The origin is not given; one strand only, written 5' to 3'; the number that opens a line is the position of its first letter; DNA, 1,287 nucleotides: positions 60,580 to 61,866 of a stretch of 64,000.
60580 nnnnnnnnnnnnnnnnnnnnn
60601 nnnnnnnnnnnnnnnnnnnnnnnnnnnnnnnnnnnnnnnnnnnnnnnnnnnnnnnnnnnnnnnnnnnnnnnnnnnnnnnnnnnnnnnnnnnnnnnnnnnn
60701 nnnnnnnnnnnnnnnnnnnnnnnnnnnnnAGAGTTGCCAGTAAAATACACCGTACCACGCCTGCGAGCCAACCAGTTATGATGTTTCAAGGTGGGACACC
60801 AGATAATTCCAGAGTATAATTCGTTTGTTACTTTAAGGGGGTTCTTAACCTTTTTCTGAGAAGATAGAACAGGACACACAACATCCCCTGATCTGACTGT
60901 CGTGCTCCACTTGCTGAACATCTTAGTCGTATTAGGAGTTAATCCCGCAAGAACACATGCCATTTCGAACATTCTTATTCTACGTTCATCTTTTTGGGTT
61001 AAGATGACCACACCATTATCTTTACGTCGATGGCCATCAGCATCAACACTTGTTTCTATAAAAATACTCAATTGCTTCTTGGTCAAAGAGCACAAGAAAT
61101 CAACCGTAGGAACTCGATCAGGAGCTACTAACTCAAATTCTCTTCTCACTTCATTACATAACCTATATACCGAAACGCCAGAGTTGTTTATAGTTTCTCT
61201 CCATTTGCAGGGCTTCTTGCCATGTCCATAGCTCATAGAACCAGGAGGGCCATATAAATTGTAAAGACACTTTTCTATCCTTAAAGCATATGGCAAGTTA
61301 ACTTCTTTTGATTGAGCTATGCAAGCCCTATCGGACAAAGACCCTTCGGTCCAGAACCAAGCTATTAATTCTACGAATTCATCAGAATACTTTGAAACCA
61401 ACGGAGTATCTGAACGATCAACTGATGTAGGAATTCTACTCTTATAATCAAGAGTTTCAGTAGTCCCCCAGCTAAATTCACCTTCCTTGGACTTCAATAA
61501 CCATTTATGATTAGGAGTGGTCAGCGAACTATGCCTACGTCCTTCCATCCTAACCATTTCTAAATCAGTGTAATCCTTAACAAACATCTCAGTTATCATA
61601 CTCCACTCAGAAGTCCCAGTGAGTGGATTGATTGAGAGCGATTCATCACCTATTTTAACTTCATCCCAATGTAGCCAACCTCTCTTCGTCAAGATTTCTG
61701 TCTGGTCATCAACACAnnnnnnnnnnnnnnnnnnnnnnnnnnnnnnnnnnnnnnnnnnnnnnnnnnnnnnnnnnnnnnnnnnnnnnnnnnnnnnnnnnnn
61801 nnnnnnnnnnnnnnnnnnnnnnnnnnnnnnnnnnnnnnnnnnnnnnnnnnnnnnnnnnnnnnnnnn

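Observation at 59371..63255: Intein with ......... endonuclease inside a discoidin-domain minor tail protein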

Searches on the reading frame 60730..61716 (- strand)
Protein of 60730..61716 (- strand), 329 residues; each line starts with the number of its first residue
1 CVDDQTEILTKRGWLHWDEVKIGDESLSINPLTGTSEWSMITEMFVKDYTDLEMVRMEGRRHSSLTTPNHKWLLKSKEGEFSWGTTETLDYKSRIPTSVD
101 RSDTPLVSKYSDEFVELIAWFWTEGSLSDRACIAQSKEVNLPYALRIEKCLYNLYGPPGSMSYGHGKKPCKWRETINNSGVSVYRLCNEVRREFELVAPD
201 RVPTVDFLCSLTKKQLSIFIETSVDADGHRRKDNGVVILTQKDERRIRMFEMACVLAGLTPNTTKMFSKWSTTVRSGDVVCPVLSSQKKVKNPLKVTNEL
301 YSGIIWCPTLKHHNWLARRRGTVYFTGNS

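Call 5: search_protein_families(library=pfam, proteins=[window:60730-61716:-], max_evalue=10)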
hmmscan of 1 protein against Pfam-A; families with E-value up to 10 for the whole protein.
seq(329 aa): 2 families
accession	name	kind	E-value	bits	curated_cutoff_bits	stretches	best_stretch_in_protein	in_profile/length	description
PF05741.18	zf-nanos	-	0.072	13.8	27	1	265-286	12-33/54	Nanos RNA binding domain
PF14528.11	LAGLIDADG_3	-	0.15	12.8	22.5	1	219-266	6-55/82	LAGLIDADG-like domain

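Call 6: search_protein_families(library=ncbifam, proteins=[window:60730-61716:-], max_evalue=10)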
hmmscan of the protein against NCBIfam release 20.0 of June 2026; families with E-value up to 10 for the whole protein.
seq(329 aa): 0 families

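Call 7: search_solved_structures(query=window:60730-61716:-, max_evalue=10, show_alignments=3)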
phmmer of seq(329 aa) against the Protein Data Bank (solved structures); distinct sequences matched with E-value up to 10: 1.
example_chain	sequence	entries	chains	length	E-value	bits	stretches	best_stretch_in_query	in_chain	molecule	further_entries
2lwy_A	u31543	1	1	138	1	11.8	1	6-74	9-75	BACTERIAL INTEIN-LIKE DOMAIN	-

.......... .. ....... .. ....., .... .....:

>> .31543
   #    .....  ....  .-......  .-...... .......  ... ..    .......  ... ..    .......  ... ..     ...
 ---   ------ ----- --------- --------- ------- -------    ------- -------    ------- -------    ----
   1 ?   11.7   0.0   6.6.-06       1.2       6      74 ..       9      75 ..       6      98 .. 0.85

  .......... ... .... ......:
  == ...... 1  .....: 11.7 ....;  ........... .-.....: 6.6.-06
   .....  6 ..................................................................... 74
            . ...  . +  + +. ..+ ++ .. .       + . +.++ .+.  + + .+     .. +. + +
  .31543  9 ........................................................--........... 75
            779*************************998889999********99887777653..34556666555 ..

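Call 12: find_homologous_proteins(query=window:60733-61716:-, max_evalue=0.01)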
Query window:60733-61716:- (328 aa): 55 proteins with E <= 0.01 among 1170 candidates.
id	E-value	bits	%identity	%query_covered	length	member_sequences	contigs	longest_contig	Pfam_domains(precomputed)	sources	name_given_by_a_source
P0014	5.2e-64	235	40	100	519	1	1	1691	PF01510.31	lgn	-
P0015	3.8e-60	222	38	100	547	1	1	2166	-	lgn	-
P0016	5.0e-58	215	38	100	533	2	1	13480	-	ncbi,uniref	ncbi:hypothetical protein [Nonomuraea aridisoli]|uniref:hypothetical protein n=1 Tax=Nonomuraea arid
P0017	3.7e-57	212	37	100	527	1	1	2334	PF01510.31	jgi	jgi:hypothetical protein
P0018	1.2e-55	207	37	100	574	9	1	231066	PF01471.24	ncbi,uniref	ncbi:peptidoglycan-binding protein [Microbispora bryophytorum]|uniref:peptidoglycan-binding protein 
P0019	1.4e-55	207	37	100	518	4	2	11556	-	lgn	-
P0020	1.6e-55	207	39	100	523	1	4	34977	-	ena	-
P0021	3.4e-55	206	36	100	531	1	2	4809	PF01510.31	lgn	-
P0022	1.7e-54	204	37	100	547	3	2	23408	PF01510.31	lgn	-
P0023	5.7e-54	202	37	100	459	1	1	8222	-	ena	-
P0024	1.7e-53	200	37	100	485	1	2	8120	-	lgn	-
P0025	2.7e-53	200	36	100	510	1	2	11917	-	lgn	-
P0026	2.9e-53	200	38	100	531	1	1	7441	PF10934.15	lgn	-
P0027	1.6e-52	197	36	100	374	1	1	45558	-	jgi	jgi:hypothetical protein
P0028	2.1e-52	197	36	100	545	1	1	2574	-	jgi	jgi:hypothetical protein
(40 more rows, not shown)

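Call 18: search_protein_representatives(protein=window:60733-61716:-)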
Query: 328 residues. Proteins with E-value up to 0.001 (for the whole library): 4668; up to 1e-10: 1974; up to 1e-30: 647. The best 150 are listed.
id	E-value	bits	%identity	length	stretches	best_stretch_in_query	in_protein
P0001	8.1e-225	761.7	100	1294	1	1-328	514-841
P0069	2.1e-202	688.0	54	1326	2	1-328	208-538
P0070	2.6e-152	523.4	47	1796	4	1-171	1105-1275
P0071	2.4e-119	415.0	43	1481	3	1-328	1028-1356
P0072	4.1e-115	401.1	57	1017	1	1-328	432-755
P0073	2.0e-113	395.6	41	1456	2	1-328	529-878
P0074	8.3e-111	386.9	39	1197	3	1-328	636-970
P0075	1.1e-109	383.3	40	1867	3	1-328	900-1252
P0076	1.6e-108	379.4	40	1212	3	1-328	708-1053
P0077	1.2e-107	376.6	38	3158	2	1-328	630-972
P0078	3.5e-105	368.4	39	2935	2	1-328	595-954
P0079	4.6e-101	354.9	45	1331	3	1-328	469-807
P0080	8.2e-98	344.2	38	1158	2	1-328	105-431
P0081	8.2e-92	324.5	42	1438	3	1-328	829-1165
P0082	1.2e-91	324.0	38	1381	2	1-328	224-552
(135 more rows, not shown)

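Call 20: predict_structure(protein=window:60730-61716:-)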
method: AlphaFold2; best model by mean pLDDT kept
length: 329 residues; sequences in the alignment: 1
mean_pLDDT: 35.9   pTM: 0.30
mean pLDDT of the five models: 35.9, 31.9, 31.2, 27.6, 25.6
residues with pLDDT >= 90: 0; 70-90: 0; 50-70: 76; < 50: 253
segments of 3 or more residues with pLDDT < 50: 1-184, 196-199, 224-228, 263-273, 284-329
pLDDT, mean of each block of 10 residues (from residue 1): 22 22 23 24 23 23 24 25 24 25 28 39 39 39 43 38 25 35 53 53 54 55 47 53 58 61 40 52 41 24 23 22 23
secondary structure, 60 per line:
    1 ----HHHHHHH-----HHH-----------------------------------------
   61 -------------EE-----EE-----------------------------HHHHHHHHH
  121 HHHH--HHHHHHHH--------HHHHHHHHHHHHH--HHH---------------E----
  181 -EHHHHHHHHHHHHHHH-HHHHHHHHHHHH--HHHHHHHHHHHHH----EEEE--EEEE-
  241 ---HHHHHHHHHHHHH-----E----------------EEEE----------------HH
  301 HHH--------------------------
elements in order: H5-11 H112-124 H127-134 H143-155 H183-197 H199-210 H213-225 E230-233 E236-239 H244-256 E279-282 H299-303

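Call 25: search_protein_families(library=phrogs, proteins=[window:60733-61716:-], max_evalue=0.01)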
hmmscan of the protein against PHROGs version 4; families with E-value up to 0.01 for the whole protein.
window:60733-61716:- (328 aa): 1 family
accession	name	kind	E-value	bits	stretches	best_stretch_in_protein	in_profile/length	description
phrog_85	-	DNA, RNA and nucleotide metabolism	0.00013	21.6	1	1-73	89-159/866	thymidylate synthase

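Call 39: search_solved_structures(query=A2, max_evalue=1, show_alignments=4)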
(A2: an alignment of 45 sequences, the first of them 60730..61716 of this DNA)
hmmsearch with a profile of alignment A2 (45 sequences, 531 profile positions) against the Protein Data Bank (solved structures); distinct sequences matched with E-value up to 1: 15.
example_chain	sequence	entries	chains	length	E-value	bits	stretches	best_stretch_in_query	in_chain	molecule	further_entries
7cfv_A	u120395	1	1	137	0.011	17.9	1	89-151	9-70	Spl DnaX mini-intein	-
3ifj_A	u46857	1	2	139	0.021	17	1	89-127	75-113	Endonuclease PI-MtuI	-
3igd_A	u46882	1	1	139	0.023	16.9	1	89-126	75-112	Endonuclease PI-MtuI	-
2in9_A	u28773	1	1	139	0.023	16.9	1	89-126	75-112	Endonuclease PI-MtuI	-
2in0_A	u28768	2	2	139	0.023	16.8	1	89-126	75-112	Endonuclease PI-MtuI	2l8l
5k08_A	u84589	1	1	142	0.024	16.8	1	89-126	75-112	RecA mini intein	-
2in8_A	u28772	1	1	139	0.025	16.8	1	89-126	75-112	Endonuclease PI-MtuI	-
5i0a_A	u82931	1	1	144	0.025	16.7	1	89-126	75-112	Intein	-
7oec_A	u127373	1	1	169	0.057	15.6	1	103-158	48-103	DNA polymerase II large subunit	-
5bkh_A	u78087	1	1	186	0.068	15.3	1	103-158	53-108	DNA polymerase II large subunit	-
2lcj_A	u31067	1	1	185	0.17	14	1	106-160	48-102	Pab polC intein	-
2lwy_A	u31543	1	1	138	0.29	13.2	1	87-157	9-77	BACTERIAL INTEIN-LIKE DOMAIN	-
6zgq_A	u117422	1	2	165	0.52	12.4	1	87-158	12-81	AceL NrdHF-1-1 Intein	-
8qj6_A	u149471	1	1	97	0.67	12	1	293-326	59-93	Lipoprotein cytochrome c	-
6bjl_A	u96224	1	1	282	0.97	11.5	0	245-302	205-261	ABO blood group (Transferase A, alpha 1-3-N-acetylgalactosaminyltransferase transferase B,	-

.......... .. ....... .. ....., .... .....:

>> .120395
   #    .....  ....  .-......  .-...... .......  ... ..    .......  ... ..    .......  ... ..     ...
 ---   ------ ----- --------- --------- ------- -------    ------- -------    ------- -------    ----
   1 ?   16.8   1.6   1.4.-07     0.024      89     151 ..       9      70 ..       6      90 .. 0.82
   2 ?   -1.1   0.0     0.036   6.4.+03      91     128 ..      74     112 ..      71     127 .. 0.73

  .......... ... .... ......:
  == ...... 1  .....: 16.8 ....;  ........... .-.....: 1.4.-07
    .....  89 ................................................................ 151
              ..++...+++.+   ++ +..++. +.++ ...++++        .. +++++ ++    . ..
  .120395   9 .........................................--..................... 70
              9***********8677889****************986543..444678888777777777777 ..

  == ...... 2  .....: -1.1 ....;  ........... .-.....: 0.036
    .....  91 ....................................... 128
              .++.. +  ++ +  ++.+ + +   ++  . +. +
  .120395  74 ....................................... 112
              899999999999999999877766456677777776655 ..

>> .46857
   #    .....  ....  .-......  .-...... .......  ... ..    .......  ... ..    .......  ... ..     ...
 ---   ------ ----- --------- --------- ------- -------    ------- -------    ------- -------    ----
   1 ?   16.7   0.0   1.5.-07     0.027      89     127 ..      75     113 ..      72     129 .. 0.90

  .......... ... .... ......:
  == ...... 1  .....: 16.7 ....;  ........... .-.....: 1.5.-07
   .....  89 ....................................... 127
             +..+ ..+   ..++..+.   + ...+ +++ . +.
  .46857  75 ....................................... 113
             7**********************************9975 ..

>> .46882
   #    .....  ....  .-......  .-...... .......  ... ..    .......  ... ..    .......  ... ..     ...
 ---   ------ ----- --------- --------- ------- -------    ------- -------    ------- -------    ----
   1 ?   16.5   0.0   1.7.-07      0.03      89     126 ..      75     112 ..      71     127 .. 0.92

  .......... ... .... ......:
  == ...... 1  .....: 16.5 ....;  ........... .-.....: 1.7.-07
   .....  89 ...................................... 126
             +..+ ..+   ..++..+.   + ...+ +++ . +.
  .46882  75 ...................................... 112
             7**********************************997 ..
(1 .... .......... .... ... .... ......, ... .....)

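Call 47: search_dna_similar(query=window:60733-61716:-, collection=phages, mode=protein, max_rows=40, max_evalue=0.00001)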
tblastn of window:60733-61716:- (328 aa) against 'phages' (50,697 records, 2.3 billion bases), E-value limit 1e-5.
Records with a match: 136; places in all: 136; records where one place covers at least 80% of the query: 52.
Best place of each record, by identity: <60% 136.
By first word of the organism name: Mycobacterium 107; Gordonia 14; Pseudomonas 8; Synechococcus 2; Brevibacterium 2; Caudovirales 1; Phage 1; uncultured 1.
By host as written in the record: Mycobacterium smegmatis mc2 155 83; Mycobacterium smegmatis mc#155 18; Gordonia terrae 3612 8; Pseudomonas syringae pv. porri LMG 28495 8; Gordonia sp. 4; - 3; Gordonia malaquae BEN700 2; Synechoccus sp. 2; and 6 more.
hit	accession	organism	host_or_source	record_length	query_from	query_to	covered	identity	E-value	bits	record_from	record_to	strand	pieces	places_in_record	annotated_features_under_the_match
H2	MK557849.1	Caudovirales GX15bay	mangrove soil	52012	1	328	100%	41.3%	2e-73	251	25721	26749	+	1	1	portal protein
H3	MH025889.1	Gordonia phage Hail2Pitt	Gordonia terrae 3612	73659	1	328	100%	36.1%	5e-55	198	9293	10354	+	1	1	8: portal protein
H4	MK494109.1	Gordonia phage Lahirium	Gordonia terrae 3612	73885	1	328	100%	36.1%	5e-55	198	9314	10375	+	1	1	8: portal protein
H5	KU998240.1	Gordonia phage Woes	Gordonia terrae 3612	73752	1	328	100%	35.8%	1e-54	197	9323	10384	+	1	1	8: portal protein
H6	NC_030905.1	Gordonia phage Woes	Gordonia terrae 3612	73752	1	328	100%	35.8%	1e-54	197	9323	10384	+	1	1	8: portal protein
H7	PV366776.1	Gordonia phage Belphegor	Gordonia terrae 3612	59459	1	328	100%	35.3%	3e-51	187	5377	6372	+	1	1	9: portal protein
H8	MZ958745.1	Mycobacterium phage Pinkcreek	Mycobacterium smegmatis ATCC 607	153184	1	328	100%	35.3%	7e-52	189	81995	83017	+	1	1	135: hypothetical protein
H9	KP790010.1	Gordonia phage GordDuk1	Gordonia sp.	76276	1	328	100%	34.4%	2e-49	182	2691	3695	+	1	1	TerL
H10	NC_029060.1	Gordonia phage GordDuk1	Gordonia sp.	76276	1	328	100%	34.4%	2e-49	182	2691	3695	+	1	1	TerL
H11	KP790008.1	Gordonia phage GordTnk2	Gordonia sp.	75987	1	328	100%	33.8%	2e-51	188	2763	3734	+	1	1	TerL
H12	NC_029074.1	Gordonia phage GordTnk2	Gordonia sp.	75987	1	328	100%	33.8%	2e-51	188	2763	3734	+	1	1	TerL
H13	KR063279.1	Gordonia phage GMA3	Gordonia malaquae BEN700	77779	1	328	100%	33.1%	2e-44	167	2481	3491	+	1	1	putative large terminase subunit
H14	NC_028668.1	Gordonia phage GMA3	Gordonia malaquae BEN700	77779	1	328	100%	33.1%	2e-44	167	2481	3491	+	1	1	putative large terminase subunit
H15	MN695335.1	Synechococcus phage B23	Synechoccus sp.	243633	1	328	100%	31.0%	1e-33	136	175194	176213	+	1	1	hypothetical protein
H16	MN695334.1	Synechococcus phage B3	Synechoccus sp.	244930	1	328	100%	31.0%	1e-33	136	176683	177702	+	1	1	hypothetical protein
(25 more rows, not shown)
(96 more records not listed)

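Call 49: predict_structure(alignment_id=A2)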
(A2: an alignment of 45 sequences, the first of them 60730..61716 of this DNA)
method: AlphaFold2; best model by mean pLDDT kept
length: 329 residues; sequences in the alignment: 45
mean_pLDDT: 96.2   pTM: 0.93
mean pLDDT of the five models: 96.2, 95.9, 95.6, 95.6, 95.4
residues with pLDDT >= 90: 310; 70-90: 13; 50-70: 6; < 50: 0
segments of 3 or more residues with pLDDT < 50: none
pLDDT, mean of each block of 10 residues (from residue 1): 98 98 98 98 98 97 98 97 98 97 98 99 94 97 98 95 70 96 97 98 98 98 96 92 98 97 97 95 96 96 98 98 95
secondary structure, 60 per line:
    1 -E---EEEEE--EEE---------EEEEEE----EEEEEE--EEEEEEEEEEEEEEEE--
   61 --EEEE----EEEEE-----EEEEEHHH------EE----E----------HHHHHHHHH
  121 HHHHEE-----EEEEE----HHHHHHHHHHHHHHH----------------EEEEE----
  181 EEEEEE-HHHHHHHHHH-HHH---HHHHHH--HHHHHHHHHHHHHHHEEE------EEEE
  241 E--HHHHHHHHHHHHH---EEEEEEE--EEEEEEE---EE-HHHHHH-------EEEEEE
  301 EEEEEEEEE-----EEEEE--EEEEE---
elements in order: E6-10 E13-15 E25-30 E35-40 E43-58 E63-66 E71-75 E81-85 H112-124 E132-136 H141-155 E172-176 E181-186 H188-197 H205-210 H213-227 E228-230 E237-241 H244-256 E260-266 E269-275 H282-287 E295-309 E315-319 E322-326
